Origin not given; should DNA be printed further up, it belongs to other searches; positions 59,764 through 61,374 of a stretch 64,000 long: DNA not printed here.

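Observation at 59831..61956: Candidate defence islet at tRNA-Gln: OLD-family ABC-ATPase/TOPRIM nuclease followed by an XRE-HTH + DUF2975-like membrane protein pair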

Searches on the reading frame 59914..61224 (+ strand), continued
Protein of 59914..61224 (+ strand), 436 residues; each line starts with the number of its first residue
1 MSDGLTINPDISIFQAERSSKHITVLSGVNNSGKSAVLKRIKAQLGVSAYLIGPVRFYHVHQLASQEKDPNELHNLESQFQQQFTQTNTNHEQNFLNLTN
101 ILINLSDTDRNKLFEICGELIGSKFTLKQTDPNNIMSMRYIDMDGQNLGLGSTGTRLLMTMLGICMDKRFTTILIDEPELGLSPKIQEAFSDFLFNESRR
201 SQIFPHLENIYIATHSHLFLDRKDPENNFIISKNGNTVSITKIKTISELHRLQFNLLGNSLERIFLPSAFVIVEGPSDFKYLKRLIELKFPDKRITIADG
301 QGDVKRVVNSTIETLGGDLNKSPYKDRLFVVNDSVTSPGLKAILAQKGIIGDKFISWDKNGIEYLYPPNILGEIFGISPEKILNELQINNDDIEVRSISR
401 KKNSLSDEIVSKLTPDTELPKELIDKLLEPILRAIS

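Call 25: list_cluster_members(proteins=[P0001, P0017, P0033, P0060, P0049])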
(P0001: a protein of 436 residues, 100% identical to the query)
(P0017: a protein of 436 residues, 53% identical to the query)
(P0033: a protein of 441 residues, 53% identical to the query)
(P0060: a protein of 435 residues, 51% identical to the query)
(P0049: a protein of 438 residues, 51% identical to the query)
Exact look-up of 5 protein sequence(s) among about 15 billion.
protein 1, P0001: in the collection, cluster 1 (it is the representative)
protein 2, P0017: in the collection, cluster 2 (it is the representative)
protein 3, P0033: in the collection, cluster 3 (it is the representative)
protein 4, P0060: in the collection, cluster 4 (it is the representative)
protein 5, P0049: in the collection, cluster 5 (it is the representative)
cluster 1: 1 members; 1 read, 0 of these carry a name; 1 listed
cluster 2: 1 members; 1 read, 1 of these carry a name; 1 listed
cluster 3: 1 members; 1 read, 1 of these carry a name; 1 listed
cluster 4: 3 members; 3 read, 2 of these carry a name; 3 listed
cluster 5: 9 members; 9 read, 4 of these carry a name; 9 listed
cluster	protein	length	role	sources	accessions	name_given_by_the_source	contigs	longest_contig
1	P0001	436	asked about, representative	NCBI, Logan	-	-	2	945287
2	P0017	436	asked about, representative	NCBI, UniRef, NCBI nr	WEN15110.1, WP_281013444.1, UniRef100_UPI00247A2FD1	AAA family ATPase [Rhodanobacter sp. AS-Z3] | ATP-dependent nuclease n=1 Tax=Rhodanobacter sp. AS-Z3 TaxID=3031330 RepID=UPI00247A2FD1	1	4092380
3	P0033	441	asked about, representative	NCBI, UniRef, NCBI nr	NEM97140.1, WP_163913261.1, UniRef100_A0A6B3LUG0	ATP-dependent nuclease [Pontibacter burrus] | AAA family ATPase n=1 Tax=Pontibacter burrus TaxID=2704466 RepID=A0A6B3LUG0_9BACT | AAA family ATPase [Pontibacter burrus]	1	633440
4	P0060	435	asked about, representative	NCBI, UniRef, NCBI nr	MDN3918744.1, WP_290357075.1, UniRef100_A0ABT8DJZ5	ATP-dependent nuclease [Roseateles violae] | AAA family ATPase n=1 Tax=Roseateles violae TaxID=3058042 RepID=A0ABT8DJZ5_9BURK | AAA family ATPase [Pelomonas sp. PFR6]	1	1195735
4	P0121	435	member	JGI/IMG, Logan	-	predicted ATPase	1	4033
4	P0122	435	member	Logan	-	-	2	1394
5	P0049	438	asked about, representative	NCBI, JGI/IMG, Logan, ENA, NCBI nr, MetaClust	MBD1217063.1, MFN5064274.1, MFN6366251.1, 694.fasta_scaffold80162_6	MAG: ATP-dependent nuclease [Aphanizomenon sp.] | predicted ATP-dependent endonuclease of OLD family | ATP-binding protein [Aphanizomenon flos-aquae Clear-A1]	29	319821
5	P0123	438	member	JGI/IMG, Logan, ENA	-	predicted ATP-dependent endonuclease of OLD family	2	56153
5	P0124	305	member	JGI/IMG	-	hypothetical protein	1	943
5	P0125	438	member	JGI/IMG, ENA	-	predicted ATPase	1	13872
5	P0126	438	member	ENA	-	-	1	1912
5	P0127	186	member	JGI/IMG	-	-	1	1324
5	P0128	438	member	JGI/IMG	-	-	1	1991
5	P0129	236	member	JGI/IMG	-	-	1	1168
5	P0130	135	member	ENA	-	-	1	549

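Call 30: fold_search(model_id=the predicted structure, library=pdb)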
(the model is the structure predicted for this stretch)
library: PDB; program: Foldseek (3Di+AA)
matches with E <= 10: 1064; with E <= 0.001: 116
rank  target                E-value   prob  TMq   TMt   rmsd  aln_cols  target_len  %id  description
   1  6p74                  3.7e-09  1.00  0.20  0.17  19.3       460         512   13  OLD nuclease from Thermus Scotoductus (released 2020-01-29)
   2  8x5i_C                5.6e-08  1.00  0.23  0.22  19.7       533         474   13  Structure of ATP/Mg2+ bound Gabija GajA (released 2024-02-28)
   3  8x5i_D                1.2e-07  1.00  0.25  0.20  19.3       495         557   14  Structure of ATP/Mg2+ bound Gabija GajA (released 2024-02-28)
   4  8jq9_A                1.3e-07  1.00  0.21  0.20  20.4       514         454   13  Structure of Gabija GajA (released 2024-02-28)
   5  8x5i_A                1.9e-07  1.00  0.25  0.23  20.0       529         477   14  Structure of ATP/Mg2+ bound Gabija GajA (released 2024-02-28)
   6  9lpa_B                3.4e-07  1.00  0.21  0.14  20.2       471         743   14  The cryo-EM structure of retron Eco8 in an active state (released 2025-11-19)
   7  8wy4_A                1.1e-06  1.00  0.22  0.21  19.4       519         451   13  GajA tetramer with ATP (released 2024-02-28)
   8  8jqb_A                1.3e-06  1.00  0.23  0.21  18.8       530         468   13  Structure of Gabija GajA-GajB 4:4 Complex (released 2024-02-28)
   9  8tjy_A                1.5e-06  1.00  0.23  0.22  19.6       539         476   13  Structure of Gabija AB complex (released 2024-04-24)
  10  8u7i_A                1.7e-06  1.00  0.23  0.17  19.5       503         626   14  Structure of the phage immune evasion protein Gad1 bound to the Gabija GajAB complex (released 2023-11-22)
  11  9lp9_B                2.0e-06  1.00  0.22  0.15  19.5       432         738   14  The cryo-EM structure of retron Eco8 in a standby state (released 2025-11-19)
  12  8x5i_B                2.1e-06  1.00  0.23  0.19  18.9       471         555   13  Structure of ATP/Mg2+ bound Gabija GajA (released 2024-02-28)
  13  8rok_C                2.3e-06  1.00  0.26  0.29  12.1       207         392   14  Human cohesin SMC3-HD(EQ)/RAD21-N complex - ATP-Mg-bound conformation - Form 1 (released 2024-09-11)
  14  8sm3_A                3.5e-06  1.00  0.22  0.18  19.2       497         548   12  Structure of Bacillus cereus VD045 Gabija GajA-GajB Complex (released 2023-11-22)
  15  8roi_A                4.7e-06  1.00  0.26  0.28  12.1       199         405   14  Human cohesin SMC3-HD(EQ)/RAD21-N complex - ADP-bound conformation (released 2024-09-11)
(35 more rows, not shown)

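Call 31: search_solved_structures(query=A1, max_evalue=0.1, show_alignments=4)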
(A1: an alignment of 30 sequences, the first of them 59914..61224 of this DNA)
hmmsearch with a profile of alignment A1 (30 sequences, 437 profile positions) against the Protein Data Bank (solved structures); distinct sequences matched with E-value up to 0.1: 5.
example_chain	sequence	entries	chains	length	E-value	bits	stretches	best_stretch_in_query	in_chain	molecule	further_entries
6p74_A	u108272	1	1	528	0.00046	21.9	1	171-247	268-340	Putative ATP-dependent endonuclease of the OLD family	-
8wy4_A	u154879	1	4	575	0.023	16.3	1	171-293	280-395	Endonuclease GajA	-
8jq9_B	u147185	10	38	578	0.023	16.3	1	171-293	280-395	Endonuclease GajA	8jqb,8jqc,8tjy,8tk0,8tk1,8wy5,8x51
8sm3_A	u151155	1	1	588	0.025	16.2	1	171-293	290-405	Endonuclease GajA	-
7ad3_E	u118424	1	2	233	0.093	14.3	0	14-47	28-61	Guanine nucleotide-binding protein alpha-1 subunit,Guanine nucleotide-binding protein alph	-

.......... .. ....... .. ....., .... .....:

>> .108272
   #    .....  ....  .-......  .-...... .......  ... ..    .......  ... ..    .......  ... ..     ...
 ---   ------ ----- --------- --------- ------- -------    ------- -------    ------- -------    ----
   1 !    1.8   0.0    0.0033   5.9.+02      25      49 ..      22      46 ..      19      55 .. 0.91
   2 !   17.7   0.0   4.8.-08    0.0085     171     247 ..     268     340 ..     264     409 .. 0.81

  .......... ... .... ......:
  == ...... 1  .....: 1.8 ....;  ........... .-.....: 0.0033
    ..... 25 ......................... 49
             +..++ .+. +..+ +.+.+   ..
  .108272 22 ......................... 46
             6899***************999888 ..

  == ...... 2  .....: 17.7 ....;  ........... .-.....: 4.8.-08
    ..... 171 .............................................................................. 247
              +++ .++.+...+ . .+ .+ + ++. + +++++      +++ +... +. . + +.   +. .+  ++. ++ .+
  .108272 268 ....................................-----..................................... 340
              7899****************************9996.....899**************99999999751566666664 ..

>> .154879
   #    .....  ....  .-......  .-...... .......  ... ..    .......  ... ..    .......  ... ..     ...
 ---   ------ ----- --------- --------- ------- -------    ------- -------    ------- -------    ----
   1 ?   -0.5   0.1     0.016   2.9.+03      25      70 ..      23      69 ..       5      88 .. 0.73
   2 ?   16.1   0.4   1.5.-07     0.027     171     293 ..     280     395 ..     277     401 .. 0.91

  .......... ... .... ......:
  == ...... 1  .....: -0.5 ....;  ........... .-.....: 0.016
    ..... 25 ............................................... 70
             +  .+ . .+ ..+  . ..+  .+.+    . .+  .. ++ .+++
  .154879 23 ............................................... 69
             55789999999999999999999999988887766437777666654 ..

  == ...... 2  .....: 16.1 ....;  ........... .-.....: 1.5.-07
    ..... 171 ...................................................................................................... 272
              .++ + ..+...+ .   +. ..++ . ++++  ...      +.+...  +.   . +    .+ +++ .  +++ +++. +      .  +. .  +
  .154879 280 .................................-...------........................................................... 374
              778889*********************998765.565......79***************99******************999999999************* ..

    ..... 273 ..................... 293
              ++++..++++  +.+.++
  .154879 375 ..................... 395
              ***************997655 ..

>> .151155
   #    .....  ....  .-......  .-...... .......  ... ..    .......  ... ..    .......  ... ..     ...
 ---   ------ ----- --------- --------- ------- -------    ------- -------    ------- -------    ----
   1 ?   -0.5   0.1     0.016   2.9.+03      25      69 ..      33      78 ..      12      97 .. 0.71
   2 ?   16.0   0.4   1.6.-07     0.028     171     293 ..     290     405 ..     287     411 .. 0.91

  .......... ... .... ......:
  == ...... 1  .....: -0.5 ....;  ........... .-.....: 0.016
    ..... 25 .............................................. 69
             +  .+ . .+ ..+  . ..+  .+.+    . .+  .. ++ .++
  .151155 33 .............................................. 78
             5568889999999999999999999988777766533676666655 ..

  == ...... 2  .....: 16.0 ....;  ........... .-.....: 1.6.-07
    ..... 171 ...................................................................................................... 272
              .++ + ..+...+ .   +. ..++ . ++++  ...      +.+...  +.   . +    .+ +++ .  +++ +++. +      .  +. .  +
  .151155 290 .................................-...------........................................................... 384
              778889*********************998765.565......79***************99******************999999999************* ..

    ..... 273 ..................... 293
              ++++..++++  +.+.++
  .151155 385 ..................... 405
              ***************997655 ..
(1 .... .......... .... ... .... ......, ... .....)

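Call 50: find_encoding_contigs(protein=P0001, flank=10000, max_places=3)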
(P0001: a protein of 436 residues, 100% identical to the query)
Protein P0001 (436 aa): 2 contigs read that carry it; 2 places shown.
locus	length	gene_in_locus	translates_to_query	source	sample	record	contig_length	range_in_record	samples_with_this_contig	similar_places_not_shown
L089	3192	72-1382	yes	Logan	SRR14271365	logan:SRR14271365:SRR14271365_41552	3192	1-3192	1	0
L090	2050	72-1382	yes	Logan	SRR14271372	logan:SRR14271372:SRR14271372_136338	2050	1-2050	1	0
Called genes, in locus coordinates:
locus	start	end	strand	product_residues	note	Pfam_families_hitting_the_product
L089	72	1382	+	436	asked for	PF13304:AAA_21 (faint)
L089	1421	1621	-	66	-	PF13443:HTH_26, PF01381:HTH_3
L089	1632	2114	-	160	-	PF11188:DUF2975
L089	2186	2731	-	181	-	PF01625:PMSR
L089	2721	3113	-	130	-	PF01641:SelR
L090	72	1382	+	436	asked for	PF13304:AAA_21 (faint)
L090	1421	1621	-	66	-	PF13443:HTH_26, PF01381:HTH_3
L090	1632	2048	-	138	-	?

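Call 59: search_protein_representatives(alignment_id=A1)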
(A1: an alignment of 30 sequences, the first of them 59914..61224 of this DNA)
Query: 30 sequences, 437 profile positions. Proteins with E-value up to 0.001 (for the whole library): 3062; up to 1e-10: 463; up to 1e-30: 175. The best 150 are listed.
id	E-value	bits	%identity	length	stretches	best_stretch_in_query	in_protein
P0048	1.2e-216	735.7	-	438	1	4-437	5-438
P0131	2.9e-179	612.5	-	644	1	8-435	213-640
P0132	2.5e-172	589.6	-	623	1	10-436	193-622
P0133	8.4e-161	551.7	-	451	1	11-436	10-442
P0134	2.4e-157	540.3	-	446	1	9-436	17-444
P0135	1.7e-151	521.0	-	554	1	6-435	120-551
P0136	1.0e-149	515.1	-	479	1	7-436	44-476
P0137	1.2e-146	505.0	-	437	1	9-437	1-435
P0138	4.9e-146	503.0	-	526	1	8-434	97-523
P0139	4.9e-145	499.7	-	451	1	7-435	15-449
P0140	8.3e-145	498.9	-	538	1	4-434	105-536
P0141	4.1e-144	496.7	-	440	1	12-436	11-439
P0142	6.5e-144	496.0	-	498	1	5-433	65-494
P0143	8.3e-144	495.7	-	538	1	6-436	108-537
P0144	2.4e-141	487.5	-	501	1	7-436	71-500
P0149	5.9e-137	473.1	-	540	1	6-436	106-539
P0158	2.3e-130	451.4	-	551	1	4-436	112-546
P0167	1.1e-120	419.5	-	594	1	20-435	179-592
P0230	1.4e-48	181.8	-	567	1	20-384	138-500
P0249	4.6e-40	153.8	-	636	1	25-384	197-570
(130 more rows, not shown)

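Call 60: search_protein_families(library=pfam, proteins=[P0131, P0132, P0135, P0138, P0140, P0149, P0158, P0167, P0249, P0230], max_evalue=0.01)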
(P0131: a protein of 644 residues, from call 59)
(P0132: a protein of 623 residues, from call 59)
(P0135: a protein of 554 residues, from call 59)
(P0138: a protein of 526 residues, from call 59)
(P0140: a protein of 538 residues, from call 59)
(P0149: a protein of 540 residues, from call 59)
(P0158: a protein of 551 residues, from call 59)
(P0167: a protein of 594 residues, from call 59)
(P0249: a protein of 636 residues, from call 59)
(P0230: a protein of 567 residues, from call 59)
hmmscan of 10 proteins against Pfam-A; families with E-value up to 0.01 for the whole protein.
P0131 (644 aa): 3 families
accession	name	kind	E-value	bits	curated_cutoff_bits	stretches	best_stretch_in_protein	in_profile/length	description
PF13304.12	AAA_21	-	1.6e-10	42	27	1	360-429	239-304/304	AAA domain, putative AbiEii toxin, Type IV TA system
PF13175.12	AAA_15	-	8.6e-05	22.7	32.1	0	379-425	330-371/374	AAA ATPase domain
PF09346.15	SMI1_KNR4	-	0.002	19.1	25.4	1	20-115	18-122/125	SMI1 / KNR4 family (SUKH-1)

P0132 (623 aa): 2 families
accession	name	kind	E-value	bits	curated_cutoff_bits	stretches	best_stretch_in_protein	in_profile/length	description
PF13304.12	AAA_21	-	7.5e-07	29.9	27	1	338-407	239-304/304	AAA domain, putative AbiEii toxin, Type IV TA system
PF13175.12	AAA_15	-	5.6e-05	23.4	32.1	0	249-403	221-371/374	AAA ATPase domain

P0135 (554 aa): 3 families
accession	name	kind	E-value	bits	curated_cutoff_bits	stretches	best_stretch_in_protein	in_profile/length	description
PF13175.12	AAA_15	-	6.9e-10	39.5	32.1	1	275-334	311-371/374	AAA ATPase domain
PF13304.12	AAA_21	-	1.1e-09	39.2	27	1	269-338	239-304/304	AAA domain, putative AbiEii toxin, Type IV TA system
PF14237.11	GYF_2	-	0.00023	21.3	25.8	0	19-57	1-39/50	GYF domain 2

P0138 (526 aa): 4 families
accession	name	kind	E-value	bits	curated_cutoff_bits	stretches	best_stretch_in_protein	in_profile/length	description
PF13304.12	AAA_21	-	2.7e-14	54.4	27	1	238-313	233-304/304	AAA domain, putative AbiEii toxin, Type IV TA system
PF13175.12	AAA_15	-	2.9e-11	44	32.1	2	234-309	292-371/374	AAA ATPase domain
PF13401.12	AAA_22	-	0.006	17.3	27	0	110-186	2-69/130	AAA domain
PF01637.24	ATPase_2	-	0.0075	16.5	33.2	0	109-141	16-48/225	ATPase domain predominantly from Archaea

P0140 (538 aa): 5 families
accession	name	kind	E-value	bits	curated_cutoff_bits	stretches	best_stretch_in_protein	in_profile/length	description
PF13304.12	AAA_21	-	4.4e-12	47.1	27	2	252-325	236-304/304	AAA domain, putative AbiEii toxin, Type IV TA system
PF13175.12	AAA_15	-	5.7e-07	29.9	32.1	1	124-183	24-55/374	AAA ATPase domain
PF14237.11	GYF_2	-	1.9e-05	24.8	25.8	1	6-43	1-38/50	GYF domain 2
PF13476.12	AAA_23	-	0.00098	20.2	27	1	125-220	19-114/201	AAA domain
PF02463.25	SMC_N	-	0.0012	18.7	40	1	111-195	10-89/220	RecF/RecN/SMC N terminal domain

P0149 (540 aa): 4 families
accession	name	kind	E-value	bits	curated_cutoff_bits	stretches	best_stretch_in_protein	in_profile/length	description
PF13304.12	AAA_21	-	2.5e-11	44.6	27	2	253-323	235-301/304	AAA domain, putative AbiEii toxin, Type IV TA system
PF13175.12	AAA_15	-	1e-08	35.7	32.1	1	226-323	291-372/374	AAA ATPase domain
PF00005.33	ABC_tran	-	7.7e-05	23.7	25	1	125-283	12-135/137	ABC transporter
PF20469.4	OLD-like_TOPRIM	-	0.00061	20.7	23.2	1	372-415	3-50/67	Overcoming lysogenization defect protein-like, TOPRIM domain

P0158 (551 aa): 2 families
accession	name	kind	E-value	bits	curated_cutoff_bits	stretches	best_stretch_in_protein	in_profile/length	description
PF13304.12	AAA_21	-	1.4e-09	38.9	27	1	238-332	224-304/304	AAA domain, putative AbiEii toxin, Type IV TA system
PF13175.12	AAA_15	-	0.00094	19.3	32.1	0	135-152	26-43/374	AAA ATPase domain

P0167 (594 aa): 4 families
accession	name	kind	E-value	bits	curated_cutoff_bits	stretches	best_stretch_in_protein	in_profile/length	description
PF13304.12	AAA_21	-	1e-11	45.9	27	2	314-383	239-304/304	AAA domain, putative AbiEii toxin, Type IV TA system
PF13175.12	AAA_15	-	8.1e-08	32.7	32.1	1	181-309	22-144/374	AAA ATPase domain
PF02463.25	SMC_N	-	0.0071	16.2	40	1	181-288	22-133/220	RecF/RecN/SMC N terminal domain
PF00194.26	Carb_anhydrase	-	0.0088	16.1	27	0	154-210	35-91/254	Eukaryotic-type carbonic anhydrase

P0249 (636 aa): 4 families
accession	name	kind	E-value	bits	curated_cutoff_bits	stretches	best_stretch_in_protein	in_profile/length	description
PF13175.12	AAA_15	-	1.8e-10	41.5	32.1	1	320-393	292-371/374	AAA ATPase domain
PF13304.12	AAA_21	-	1.5e-09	38.8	27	1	331-397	241-304/304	AAA domain, putative AbiEii toxin, Type IV TA system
PF13514.12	AAA_27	-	1.7e-06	28.2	22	1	179-217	7-47/206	AAA domain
PF20469.4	OLD-like_TOPRIM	-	0.0041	18.1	23.2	1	441-492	1-51/67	Overcoming lysogenization defect protein-like, TOPRIM domain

P0230 (567 aa): 2 families
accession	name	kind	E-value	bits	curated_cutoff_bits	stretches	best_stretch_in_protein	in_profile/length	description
PF13304.12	AAA_21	-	1.4e-11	45.5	27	1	266-336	239-304/304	AAA domain, putative AbiEii toxin, Type IV TA system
PF13175.12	AAA_15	-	3.5e-08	33.9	32.1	2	140-204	21-80/374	AAA ATPase domain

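Call 62: search_protein_families(library=pfam, alignment_id=A1, max_evalue=0.1)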
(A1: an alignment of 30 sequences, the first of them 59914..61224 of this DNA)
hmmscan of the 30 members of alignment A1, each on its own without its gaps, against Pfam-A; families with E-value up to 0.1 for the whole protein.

A. member 1, window:59914-61224:+ (436 aa): 5 families
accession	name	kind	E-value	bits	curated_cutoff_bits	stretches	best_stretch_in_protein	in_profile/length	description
PF13304.12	AAA_21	-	7.7e-08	33.2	27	1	152-204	239-294/304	AAA domain, putative AbiEii toxin, Type IV TA system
PF13175.12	AAA_15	-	0.00059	20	32.1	0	21-119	23-82/374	AAA ATPase domain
PF02463.25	SMC_N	-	0.014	15.3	40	1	19-204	22-193/220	RecF/RecN/SMC N terminal domain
PF13401.12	AAA_22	-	0.018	15.8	27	0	19-90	3-64/130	AAA domain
PF01637.24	ATPase_2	-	0.026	14.7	33.2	1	16-104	15-104/225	ATPase domain predominantly from Archaea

B. families by the number of members that match (of 30 scanned): 17 families
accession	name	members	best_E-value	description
PF13304.12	AAA_21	30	3.6e-13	AAA domain, putative AbiEii toxin, Type IV TA system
PF13175.12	AAA_15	30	1.6e-09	AAA ATPase domain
PF20469.4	OLD-like_TOPRIM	8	0.0013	Overcoming lysogenization defect protein-like, TOPRIM domain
PF13476.12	AAA_23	7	0.00075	AAA domain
PF13401.12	AAA_22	7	0.0032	AAA domain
PF02463.25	SMC_N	6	0.014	RecF/RecN/SMC N terminal domain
PF13191.12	AAA_16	4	0.00087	AAA ATPase domain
PF01637.24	ATPase_2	3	0.026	ATPase domain predominantly from Archaea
PF11536.14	DUF3226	3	0.03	Protein of unknown function (DUF3226)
PF00005.33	ABC_tran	2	0.046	ABC transporter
PF09439.16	SRPRB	1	0.026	Signal recognition particle receptor beta subunit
PF11646.13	DUF3258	1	0.034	Protein of unknown function DUF3258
PF00519.23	PPV_E1_C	1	0.048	Papillomavirus helicase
PF10009.15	DUF2252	1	0.05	Uncharacterized protein conserved in bacteria (DUF2252)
PF05903.20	Peptidase_C97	1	0.059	PPPDE putative peptidase domain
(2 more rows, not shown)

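Call 66: search_dna_similar(query=window:59914-61224:+, collection=phages, mode=protein, max_evalue=0.001, max_rows=15)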
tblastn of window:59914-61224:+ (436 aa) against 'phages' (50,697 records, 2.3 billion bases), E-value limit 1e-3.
No match.
